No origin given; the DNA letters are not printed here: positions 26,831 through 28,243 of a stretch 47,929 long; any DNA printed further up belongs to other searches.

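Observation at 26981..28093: Full-length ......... intein splits the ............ iron-sulfur motif of ABCE1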

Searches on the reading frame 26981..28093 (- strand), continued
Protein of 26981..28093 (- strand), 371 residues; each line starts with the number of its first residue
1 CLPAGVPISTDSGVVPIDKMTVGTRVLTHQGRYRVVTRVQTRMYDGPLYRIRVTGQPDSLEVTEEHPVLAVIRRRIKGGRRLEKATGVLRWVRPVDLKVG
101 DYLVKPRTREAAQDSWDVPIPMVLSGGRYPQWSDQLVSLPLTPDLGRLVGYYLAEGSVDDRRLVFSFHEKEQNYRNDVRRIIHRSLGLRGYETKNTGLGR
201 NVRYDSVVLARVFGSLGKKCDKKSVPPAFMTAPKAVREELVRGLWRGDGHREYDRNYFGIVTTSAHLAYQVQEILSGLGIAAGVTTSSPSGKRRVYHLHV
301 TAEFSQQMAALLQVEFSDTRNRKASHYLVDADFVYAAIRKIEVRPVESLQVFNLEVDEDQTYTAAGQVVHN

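Call 42: find_homologous_proteins(query=P0160, max_evalue=1e-10)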
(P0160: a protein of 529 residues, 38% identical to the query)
Query P0160 (529 aa): 305 proteins with E <= 1e-10 among 8000 candidates; the best 120 are listed.
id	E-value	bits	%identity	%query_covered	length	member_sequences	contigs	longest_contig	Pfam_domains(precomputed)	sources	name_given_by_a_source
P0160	0.0e+0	1246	100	100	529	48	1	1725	PF00037.33,PF14528.12,PF13403.12,PF14890.12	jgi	-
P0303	0.0e+0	1125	89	100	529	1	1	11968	PF00037.33,PF14528.12,PF13403.12,PF14890.12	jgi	jgi:formate hydrogenlyase subunit 6/NADH:ubiquinone oxidoreductase subunit I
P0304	0.0e+0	1119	89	100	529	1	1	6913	PF00037.33,PF14528.12,PF13403.12,PF14890.12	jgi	jgi:Fe-S cluster assembly protein SufB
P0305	0.0e+0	1100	87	100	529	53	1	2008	PF00037.33,PF14528.12,PF13403.12,PF14890.12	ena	-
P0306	0.0e+0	1073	85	100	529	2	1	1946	PF00037.33,PF14528.12,PF13403.12,PF14890.12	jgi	jgi:ATP-dependent DNA helicase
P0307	0.0e+0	1071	84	100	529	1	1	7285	PF00037.33,PF14528.12,PF13403.12,PF14890.12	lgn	-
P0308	0.0e+0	1059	84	100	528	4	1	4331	PF00037.33,PF14528.12,PF13403.12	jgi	-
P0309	0.0e+0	1015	79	100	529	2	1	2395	PF00037.33,PF14528.12,PF13403.12,PF14890.12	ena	-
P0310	0.0e+0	1014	80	99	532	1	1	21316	PF00037.33,PF14528.12,PF13403.12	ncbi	-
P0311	0.0e+0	1010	79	98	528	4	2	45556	PF00037.33,PF14528.12,PF13403.12,PF14890.12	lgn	-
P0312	1.0e-296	1003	78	100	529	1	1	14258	PF00037.33,PF14528.12,PF13403.12,PF14890.12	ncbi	-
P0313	1.4e-294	996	79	98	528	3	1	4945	PF00037.33,PF14528.12,PF13403.12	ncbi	-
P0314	5.1e-293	990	79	98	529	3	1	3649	PF00037.33,PF14528.12,PF13403.12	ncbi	-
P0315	1.8e-292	989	78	99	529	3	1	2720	PF00037.33,PF14528.12,PF13403.12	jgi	jgi:Fe-S cluster assembly protein SufB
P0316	2.4e-292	988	79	100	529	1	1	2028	PF00037.33,PF13403.12,PF14890.12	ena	-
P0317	2.2e-291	985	78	98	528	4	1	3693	PF00037.33,PF14528.12,PF13403.12,PF14890.12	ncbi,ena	ncbi:MAG: LAGLIDADG family homing endonuclease [Thermoproteota archaeon]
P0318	3.9e-289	978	78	100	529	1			PF00037.33,PF14528.12,PF13403.12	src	-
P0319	1.6e-286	969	76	99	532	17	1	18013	PF00037.33,PF14528.12,PF13403.12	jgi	-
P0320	1.8e-286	969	76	99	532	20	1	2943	PF00037.33,PF14528.12,PF13403.12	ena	-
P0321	9.1e-286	967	76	100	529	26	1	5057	PF00037.33,PF14528.12,PF13403.12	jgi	-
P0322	1.1e-285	966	75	100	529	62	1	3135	PF00037.33,PF14528.12,PF13403.12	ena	-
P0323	4.6e-285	964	77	97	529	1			PF00037.33,PF14528.12,PF13403.12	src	-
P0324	1.4e-284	963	75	100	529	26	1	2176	PF00037.33,PF14528.12,PF13403.12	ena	-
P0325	2.9e-284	962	76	100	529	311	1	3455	PF00037.33,PF14528.12,PF13403.12,PF14890.12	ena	-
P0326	2.6e-283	958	74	100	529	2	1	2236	PF00037.33,PF14528.12,PF13403.12,PF14890.12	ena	-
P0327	2.7e-280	949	75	100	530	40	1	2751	PF00037.33,PF14528.12,PF13403.12,PF14890.12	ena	-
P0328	9.8e-263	891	71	99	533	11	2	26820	PF00037.33,PF14528.12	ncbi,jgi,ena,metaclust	metaclust:\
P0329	1.0e-231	788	81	80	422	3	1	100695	PF14528.12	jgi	jgi:intein/homing endonuclease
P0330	3.9e-231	786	63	96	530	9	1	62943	PF00037.33,PF14528.12,PF13403.12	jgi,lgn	jgi:formate hydrogenlyase subunit 6/NADH:ubiquinone oxidoreductase subunit I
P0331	1.0e-230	785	65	92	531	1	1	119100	PF00037.33,PF14528.12,PF13403.12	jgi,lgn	jgi:formate hydrogenlyase subunit 6/NADH:ubiquinone oxidoreductase subunit I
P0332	4.9e-230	783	65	92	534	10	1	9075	PF00037.33,PF14528.12,PF13403.12,PF14890.12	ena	-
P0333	2.7e-228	777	66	92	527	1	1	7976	PF00037.33,PF14528.12,PF12838.13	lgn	-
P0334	2.7e-228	777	64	92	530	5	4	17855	PF00037.33,PF14528.12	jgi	jgi:formate hydrogenlyase subunit 6/NADH:ubiquinone oxidoreductase subunit I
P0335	1.3e-227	775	63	96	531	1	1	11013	PF00037.33,PF14528.12,PF12838.13,PF13403.12,PF14890.12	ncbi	-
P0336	3.1e-227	773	64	91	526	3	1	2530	PF00037.33,PF14528.12,PF13403.12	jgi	jgi:formate hydrogenlyase subunit 6/NADH:ubiquinone oxidoreductase subunit I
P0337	5.2e-227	773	63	91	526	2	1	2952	PF00037.33,PF14528.12,PF12838.13,PF13403.12,PF14890.12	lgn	-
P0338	6.3e-227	772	65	91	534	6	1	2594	PF00037.33,PF14528.12,PF13403.12,PF14890.12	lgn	-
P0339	7.3e-227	772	65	92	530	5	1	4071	PF00037.33,PF14528.12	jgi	jgi:formate hydrogenlyase subunit 6/NADH:ubiquinone oxidoreductase subunit I/intein/homing endonucle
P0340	1.2e-226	771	64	93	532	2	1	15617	PF00037.33,PF14528.12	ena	-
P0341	1.2e-226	771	64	94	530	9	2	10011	PF00037.33,PF14528.12,PF14890.12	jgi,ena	-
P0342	1.5e-226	771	65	92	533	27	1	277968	PF00037.33,PF14528.12,PF14890.12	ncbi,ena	ncbi:MAG: LAGLIDADG family homing endonuclease [Candidatus Bathyarchaeia archaeon]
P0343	2.9e-226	770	62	96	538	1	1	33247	PF00037.33,PF14528.12,PF13403.12,PF14890.12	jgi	jgi:formate hydrogenlyase subunit 6/NADH:ubiquinone oxidoreductase subunit I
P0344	3.4e-225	767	74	82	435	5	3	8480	PF14528.12,PF13403.12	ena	-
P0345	3.5e-225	767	65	92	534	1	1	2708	PF14528.12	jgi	jgi:formate hydrogenlyase subunit 6/NADH:ubiquinone oxidoreductase subunit I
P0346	1.2e-224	765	64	91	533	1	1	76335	PF00037.33,PF14528.12,PF12838.13,PF13403.12,PF14890.12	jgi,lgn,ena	-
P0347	2.1e-223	761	62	96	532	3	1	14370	PF00037.33,PF14528.12,PF13403.12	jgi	jgi:Fe-S cluster assembly protein SufB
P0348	3.9e-223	760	64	91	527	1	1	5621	PF00037.33,PF14528.12,PF13403.12,PF14890.12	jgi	jgi:formate hydrogenlyase subunit 6/NADH:ubiquinone oxidoreductase subunit I/intein/homing endonucle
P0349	8.9e-222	755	65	92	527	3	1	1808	PF00037.33,PF14528.12,PF12838.13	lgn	-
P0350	1.1e-220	752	61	93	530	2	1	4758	PF00037.33,PF14528.12,PF14890.12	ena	-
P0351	3.7e-220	750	64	92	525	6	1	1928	PF00037.33,PF14528.12,PF12838.13,PF13403.12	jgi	-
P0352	8.5e-220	749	62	92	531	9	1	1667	PF00037.33,PF14528.12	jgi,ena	-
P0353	1.8e-219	748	64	91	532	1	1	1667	PF00037.33,PF14528.12,PF14890.12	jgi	jgi:formate hydrogenlyase subunit 6/NADH:ubiquinone oxidoreductase subunit I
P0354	1.2e-218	745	62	92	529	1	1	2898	PF00037.33,PF14528.12,PF13403.12,PF14890.12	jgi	jgi:formate hydrogenlyase subunit 6/NADH:ubiquinone oxidoreductase subunit I/intein/homing endonucle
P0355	4.8e-218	743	61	96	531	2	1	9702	PF00037.33,PF14528.12,PF14890.12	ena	-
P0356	7.2e-218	743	61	93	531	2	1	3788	PF00037.33,PF14528.12,PF13403.12,PF14890.12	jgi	jgi:formate hydrogenlyase subunit 6/NADH:ubiquinone oxidoreductase subunit I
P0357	2.6e-217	741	62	92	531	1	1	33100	PF00037.33,PF14528.12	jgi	jgi:formate hydrogenlyase subunit 6/NADH:ubiquinone oxidoreductase subunit I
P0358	2.2e-214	731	61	92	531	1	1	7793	PF00037.33,PF14528.12,PF14890.12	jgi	jgi:formate hydrogenlyase subunit 6/NADH:ubiquinone oxidoreductase subunit I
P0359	2.5e-214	731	59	94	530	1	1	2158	PF00037.33,PF14528.12,PF14890.12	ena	-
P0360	2.7e-214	731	61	93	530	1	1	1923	PF00037.33,PF14528.12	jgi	jgi:formate hydrogenlyase subunit 6/NADH:ubiquinone oxidoreductase subunit I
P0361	7.8e-214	729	59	95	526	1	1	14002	PF00037.33,PF14528.12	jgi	jgi:formate hydrogenlyase subunit 6/NADH:ubiquinone oxidoreductase subunit I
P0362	6.6e-212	723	60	96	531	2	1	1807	PF00037.33,PF14528.12,PF14890.12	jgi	-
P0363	2.4e-207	708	60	92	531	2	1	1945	PF00037.33,PF14528.12,PF14890.12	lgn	-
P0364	1.7e-205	702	71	79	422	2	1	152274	PF14528.12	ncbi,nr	ncbi:MAG TPA: LAGLIDADG family homing endonuclease [Candidatus Bathyarchaeia archaeon]|nr:LAGLIDADG 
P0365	1.2e-203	696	83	68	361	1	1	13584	PF14528.12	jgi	jgi:intein/homing endonuclease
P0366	4.2e-201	687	64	85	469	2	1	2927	PF14528.12,PF14890.12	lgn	-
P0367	6.6e-198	677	73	76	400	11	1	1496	PF14528.12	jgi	jgi:intein/homing endonuclease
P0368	3.2e-197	674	73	76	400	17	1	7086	PF14528.12,PF14890.12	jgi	jgi:intein/homing endonuclease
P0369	5.0e-197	674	72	77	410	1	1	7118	PF14528.12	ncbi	-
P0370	7.0e-196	670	63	84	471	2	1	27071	PF14528.12,PF13403.12,PF14890.12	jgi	-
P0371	4.9e-186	637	73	71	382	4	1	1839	PF14528.12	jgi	-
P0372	1.1e-185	636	64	80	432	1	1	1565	PF14528.12,PF14890.12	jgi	jgi:intein/homing endonuclease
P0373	2.7e-181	622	72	70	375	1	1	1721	PF14528.12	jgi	jgi:intein/homing endonuclease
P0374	5.9e-169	581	71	67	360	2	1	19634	PF14528.12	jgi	jgi:intein/homing endonuclease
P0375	1.2e-164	567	69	68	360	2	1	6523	PF14528.12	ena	-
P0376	4.5e-164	565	41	82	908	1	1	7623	PF07591.16,PF14528.12,PF12838.13,PF13403.12,PF14890.12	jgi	-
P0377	4.2e-163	562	63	70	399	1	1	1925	PF00037.33,PF14528.12,PF13403.12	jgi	-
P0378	5.2e-163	561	38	82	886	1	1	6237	PF00037.33,PF14528.12,PF12838.13,PF13187.12,PF13403.12,PF14890.12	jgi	-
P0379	3.1e-162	559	40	79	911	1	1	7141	PF00037.33,PF14528.12,PF12838.13,PF13403.12,PF14890.12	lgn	-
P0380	1.6e-158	547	38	82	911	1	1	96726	PF00037.33,PF14528.12,PF12838.13,PF01079.26,PF13403.12,PF14890.12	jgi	jgi:formate hydrogenlyase subunit 6/NADH:ubiquinone oxidoreductase subunit I/intein/homing endonucle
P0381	2.2e-158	546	39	82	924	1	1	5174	PF00037.33,PF14528.12,PF12838.13,PF13403.12,PF14890.12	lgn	-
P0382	1.2e-156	541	37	82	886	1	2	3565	PF07591.16,PF00037.33,PF14528.12,PF12838.13,PF13403.12,PF14890.12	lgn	-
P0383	1.4e-156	540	39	82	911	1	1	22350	PF00037.33,PF14528.12,PF12838.13,PF13403.12,PF14890.12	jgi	-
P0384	6.6e-154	531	38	82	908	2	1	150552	PF07591.16,PF00037.33,PF14528.12,PF12838.13,PF13187.12,PF13403.12,PF14890.12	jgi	jgi:formate hydrogenlyase subunit 6/NADH:ubiquinone oxidoreductase subunit I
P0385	2.1e-144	500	70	59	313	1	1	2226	PF14528.12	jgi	-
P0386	6.3e-143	495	64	64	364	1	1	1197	PF14528.12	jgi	jgi:intein/homing endonuclease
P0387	1.4e-138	481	66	57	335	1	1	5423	PF14528.12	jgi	jgi:hypothetical protein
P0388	3.4e-128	447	40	82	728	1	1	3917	PF07591.16,PF00037.33,PF14528.12,PF12838.13,PF01079.26,PF13403.12,PF14890.12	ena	-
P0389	1.8e-127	444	40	83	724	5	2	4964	PF07591.16,PF00037.33,PF14528.12,PF12838.13,PF01079.26,PF13403.12,PF14890.12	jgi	-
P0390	3.8e-126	440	40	82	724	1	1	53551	PF07591.16,PF00037.33,PF14528.12,PF12838.13,PF13403.12,PF14890.12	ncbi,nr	ncbi:MAG TPA: LAGLIDADG family homing endonuclease [Nitrososphaerales archaeon]|nr:LAGLIDADG family 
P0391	1.7e-125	438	40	82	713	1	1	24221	PF00037.33,PF05203.22,PF14528.12,PF12838.13,PF01079.26,PF13403.12,PF14890.12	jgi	-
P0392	2.4e-124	434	39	82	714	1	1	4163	PF07591.16,PF00037.33,PF14528.12,PF12838.13,PF01079.26,PF13187.12,PF13403.12,PF14890.12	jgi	jgi:formate hydrogenlyase subunit 6/NADH:ubiquinone oxidoreductase subunit I/intein/homing endonucle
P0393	3.8e-124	433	42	81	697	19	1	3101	PF00037.33,PF05203.22,PF14528.12,PF12838.13,PF01079.26,PF13403.12,PF14890.12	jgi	-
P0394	2.9e-123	430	39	82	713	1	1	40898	PF07591.16,PF00037.33,PF14528.12,PF12838.13,PF13403.12,PF14890.12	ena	-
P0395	7.7e-121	422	39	81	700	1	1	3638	PF00037.33,PF05203.22,PF14528.12,PF12838.13,PF13403.12,PF14890.12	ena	-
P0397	2.1e-118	414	39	82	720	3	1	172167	PF00037.33,PF14528.12,PF12838.13,PF01079.26,PF13403.12,PF14890.12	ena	-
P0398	1.3e-117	412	36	82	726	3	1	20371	PF14528.12,PF12838.13,PF13403.12,PF14890.12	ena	-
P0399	2.5e-117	411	56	57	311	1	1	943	PF14528.12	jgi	-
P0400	3.5e-117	410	41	93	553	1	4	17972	PF00037.33,PF14528.12,PF12838.13,PF13187.12,PF14890.12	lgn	-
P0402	1.9e-113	398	39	95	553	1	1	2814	PF00037.33,PF14528.12,PF12838.13,PF14890.12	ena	-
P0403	2.9e-108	381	40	95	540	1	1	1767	PF00037.33,PF14528.12,PF12838.13,PF13187.12,PF13403.12,PF14890.12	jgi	jgi:formate hydrogenlyase subunit 6/NADH:ubiquinone oxidoreductase subunit I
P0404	3.6e-105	371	38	97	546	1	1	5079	PF00037.33,PF14528.12,PF12838.13,PF14890.12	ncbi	-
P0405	1.3e-104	369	39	96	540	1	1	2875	PF00037.33,PF14528.12,PF12838.13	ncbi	-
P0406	2.4e-104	368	37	95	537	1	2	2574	PF00037.33,PF14528.12,PF12838.13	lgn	-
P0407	8.1e-104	366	38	96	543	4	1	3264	PF00037.33,PF14528.12,PF12838.13,PF13187.12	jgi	jgi:formate hydrogenlyase subunit 6/NADH:ubiquinone oxidoreductase subunit I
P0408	1.8e-103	365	37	96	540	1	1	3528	PF00037.33,PF14528.12,PF12838.13,PF14890.12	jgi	jgi:formate hydrogenlyase subunit 6/NADH:ubiquinone oxidoreductase subunit I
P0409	4.1e-101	357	37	96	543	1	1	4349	PF00037.33,PF14528.12,PF12838.13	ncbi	-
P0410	9.1e-100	353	38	97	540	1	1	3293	PF00037.33,PF14528.12,PF12838.13,PF14890.12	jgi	jgi:formate hydrogenlyase subunit 6/NADH:ubiquinone oxidoreductase subunit I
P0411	2.0e-80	289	35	96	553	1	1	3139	PF14697.12,PF00037.33,PF13484.12,PF14528.12,PF12838.13,PF13237.12,PF13183.12,PF13187.12,PF14890.12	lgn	-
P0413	1.3e-78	283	33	96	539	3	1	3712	PF14697.12,PF00037.33,PF13484.12,PF14528.12,PF12838.13,PF13237.12,PF13187.12,PF14890.12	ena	-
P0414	1.8e-78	283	34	96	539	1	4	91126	PF14697.12,PF00037.33,PF13484.12,PF14528.12,PF12838.13,PF13237.12,PF13183.12,PF13187.12,PF13403.12,PF14890.12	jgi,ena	-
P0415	2.2e-77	279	34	97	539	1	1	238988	PF14697.12,PF00037.33,PF13484.12,PF14528.12,PF12838.13,PF13237.12,PF13183.12,PF13187.12,PF14890.12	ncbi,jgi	jgi:formate hydrogenlyase subunit 6/NADH:ubiquinone oxidoreductase subunit I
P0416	1.8e-76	276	33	98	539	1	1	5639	PF07591.16,PF14697.12,PF00037.33,PF13484.12,PF14528.12,PF12838.13,PF13534.12,PF13237.12,PF13183.12,PF13187.12,PF14890.12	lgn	-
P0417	2.1e-76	276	33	98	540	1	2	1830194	PF14697.12,PF14623.12,PF00037.33,PF13484.12,PF14528.12,PF12838.13,PF13237.12,PF13183.12,PF13187.12,PF13403.12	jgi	jgi:formate hydrogenlyase subunit 6/NADH:ubiquinone oxidoreductase subunit I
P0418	2.4e-76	276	34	96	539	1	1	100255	PF14697.12,PF00037.33,PF13484.12,PF14528.12,PF12838.13,PF13237.12,PF13183.12,PF13187.12,PF14890.12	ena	-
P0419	2.6e-76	275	34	96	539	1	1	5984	PF14697.12,PF00037.33,PF13484.12,PF14528.12,PF12838.13,PF13237.12,PF13183.12,PF13187.12,PF14890.12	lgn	-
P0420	3.1e-76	275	38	77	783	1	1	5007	PF07591.16,PF01458.24,PF19295.6,PF14528.12,PF01079.26,PF13403.12,PF14890.12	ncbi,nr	ncbi:MAG: SufD family Fe-S cluster assembly protein, partial [Candidatus Aenigmarchaeota archaeon]|n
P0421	3.7e-76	275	34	96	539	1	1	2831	PF14697.12,PF00037.33,PF13484.12,PF14528.12,PF12838.13,PF13237.12,PF13183.12,PF13187.12,PF14890.12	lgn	-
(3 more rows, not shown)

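Call 50: find_encoding_contigs(protein=P0303, flank=5000, max_places=2)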
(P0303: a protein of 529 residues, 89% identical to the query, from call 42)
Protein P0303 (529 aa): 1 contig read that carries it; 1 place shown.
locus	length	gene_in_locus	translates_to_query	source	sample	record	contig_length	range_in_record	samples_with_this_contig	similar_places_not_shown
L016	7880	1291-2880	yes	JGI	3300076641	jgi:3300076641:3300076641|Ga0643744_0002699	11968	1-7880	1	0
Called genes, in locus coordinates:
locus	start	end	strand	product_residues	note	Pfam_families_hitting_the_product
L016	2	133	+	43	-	?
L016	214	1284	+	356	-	PF00346:Complex1_49kDa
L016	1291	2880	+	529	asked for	PF00037:Fer4 (weak), PF13403:Hint_2 (weak), PF14890:Intein_splicing (faint), PF14528:LAGLIDADG_3 (faint)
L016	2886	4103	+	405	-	PF04422:FrhB_FdhB_N, PF04432:FrhB_FdhB_C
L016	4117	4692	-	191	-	-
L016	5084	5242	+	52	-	-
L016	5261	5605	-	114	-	-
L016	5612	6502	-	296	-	-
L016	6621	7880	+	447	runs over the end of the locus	PF02403:Seryl_tRNA_N, PF00587:tRNA-synt_2b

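Call 65: predict_structure(alignment_id=A2)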
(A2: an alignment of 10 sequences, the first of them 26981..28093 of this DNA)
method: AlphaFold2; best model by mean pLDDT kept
length: 371 residues; sequences in the alignment: 10
mean_pLDDT: 85.9   pTM: 0.84
mean pLDDT of the five models: 85.9, 84.4, 82.1, 78.8, 77.3
residues with pLDDT >= 90: 175; 70-90: 161; 50-70: 21; < 50: 14
segments of 3 or more residues with pLDDT < 50: 247-256
pLDDT, mean of each block of 10 residues (from residue 1): 95 91 95 95 98 92 96 80 76 94 88 83 75 86 93 89 85 85 88 74 90 90 90 92 69 55 88 90 85 85 80 68 60 90 97 94 95 89
secondary structure, 60 per line:
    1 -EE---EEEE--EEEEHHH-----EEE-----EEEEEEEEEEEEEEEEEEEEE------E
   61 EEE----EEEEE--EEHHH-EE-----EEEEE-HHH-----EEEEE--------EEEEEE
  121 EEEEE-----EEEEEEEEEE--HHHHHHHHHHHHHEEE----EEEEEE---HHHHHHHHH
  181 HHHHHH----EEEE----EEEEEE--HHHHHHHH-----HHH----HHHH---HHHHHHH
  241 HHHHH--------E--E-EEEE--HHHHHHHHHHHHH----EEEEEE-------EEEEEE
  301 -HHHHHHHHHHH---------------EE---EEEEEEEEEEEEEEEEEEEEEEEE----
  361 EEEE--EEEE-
elements in order: E7-10 E13-16 E25-27 E33-53 E60-63 E68-72 E88-92 E102-106 E115-125 E131-140 H143-155 E156-158 E163-168 H172-186 E191-194 E199-204 H207-214 H227-230 H234-245 E259-262 H265-277 E282-287 E295-300 H302-312 E333-356 E361-364 E367-370

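Call 68: fold_search(model_id=the predicted structure, library=pdb)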
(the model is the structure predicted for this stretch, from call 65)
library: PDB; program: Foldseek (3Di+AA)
matches with E <= 10: 759; with E <= 0.001: 61
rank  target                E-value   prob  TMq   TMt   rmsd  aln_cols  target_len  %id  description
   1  7qsu                  3.0e-20  1.00  0.74  0.75   4.9       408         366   17  Crystal structure of homing endonuclease-associated TliVMA intein (C1A, d333-339) (released 2022-03-30)
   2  7qss                  3.9e-19  1.00  0.73  0.64   5.8       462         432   14  Crystal structure of homing endonuclease-associated TliVMA intein (C1A) (released 2022-03-30)
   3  7qst                  1.5e-17  1.00  0.63  0.65   6.7       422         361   15  Crystal structure of homing endonuclease-associated PhoVMA intein (C1A) (released 2022-03-30)
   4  1vde_A                4.8e-16  1.00  0.56  0.50   9.3       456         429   14  PI-SCEI, A HOMING ENDONUCLEASE WITH PROTEIN SPLICING ACTIVITY (released 1998-04-08)
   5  2cw7                  1.6e-15  1.00  0.67  0.49   7.9       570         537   15  Crystal structure of intein homing endonuclease II (released 2006-04-18)
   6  1vde_B                3.3e-15  1.00  0.56  0.50   9.0       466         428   12  PI-SCEI, A HOMING ENDONUCLEASE WITH PROTEIN SPLICING ACTIVITY (released 1998-04-08)
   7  1ef0_A                8.2e-15  1.00  0.58  0.52   8.3       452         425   13  CRYSTAL STRUCTURE OF PI-SCEI MINIPRECURSOR (released 2000-06-07)
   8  1jva_B                1.5e-14  1.00  0.50  0.45  19.2       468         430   13  CRYSTAL STRUCTURE OF THE VMA1-DERIVED ENDONUCLEASE BEARING THE N AND C EXTEIN PROPEPTIDES (released 2002-08-29)
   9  1jva_A                5.9e-14  1.00  0.50  0.45  18.6       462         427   14  CRYSTAL STRUCTURE OF THE VMA1-DERIVED ENDONUCLEASE BEARING THE N AND C EXTEIN PROPEPTIDES (released 2002-08-29)
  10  1um2_B                1.5e-13  1.00  0.51  0.46  17.6       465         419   14  Crystal Structure of the Vma1-Derived Endonuclease with the Ligated Extein Segment (released 2004-09-22)
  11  1dfa                  1.9e-13  1.00  0.48  0.44  16.8       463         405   14  CRYSTAL STRUCTURE OF PI-SCEI IN C2 SPACE GROUP (released 1999-12-08)
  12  1um2_A                7.7e-13  1.00  0.50  0.45  17.1       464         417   14  Crystal Structure of the Vma1-Derived Endonuclease with the Ligated Extein Segment (released 2004-09-22)
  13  1lws_A                1.1e-12  1.00  0.52  0.47  17.1       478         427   14  Crystal structure of the intein homing endonuclease PI-SceI bound to its recognition sequence (released 2002-09-27)
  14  1dq3                  1.6e-12  1.00  0.60  0.51   7.4       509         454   11  CRYSTAL STRUCTURE OF AN ARCHAEAL INTEIN-ENCODED HOMING ENDONUCLEASE PI-PFUI (released 2000-07-05)
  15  1lwt_A                1.6e-12  1.00  0.49  0.42  19.6       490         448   14  Crystal structure of the intein homing endonuclease PI-SceI bound to its substrate DNA (Ca2+ free) (released 2002-09-27)
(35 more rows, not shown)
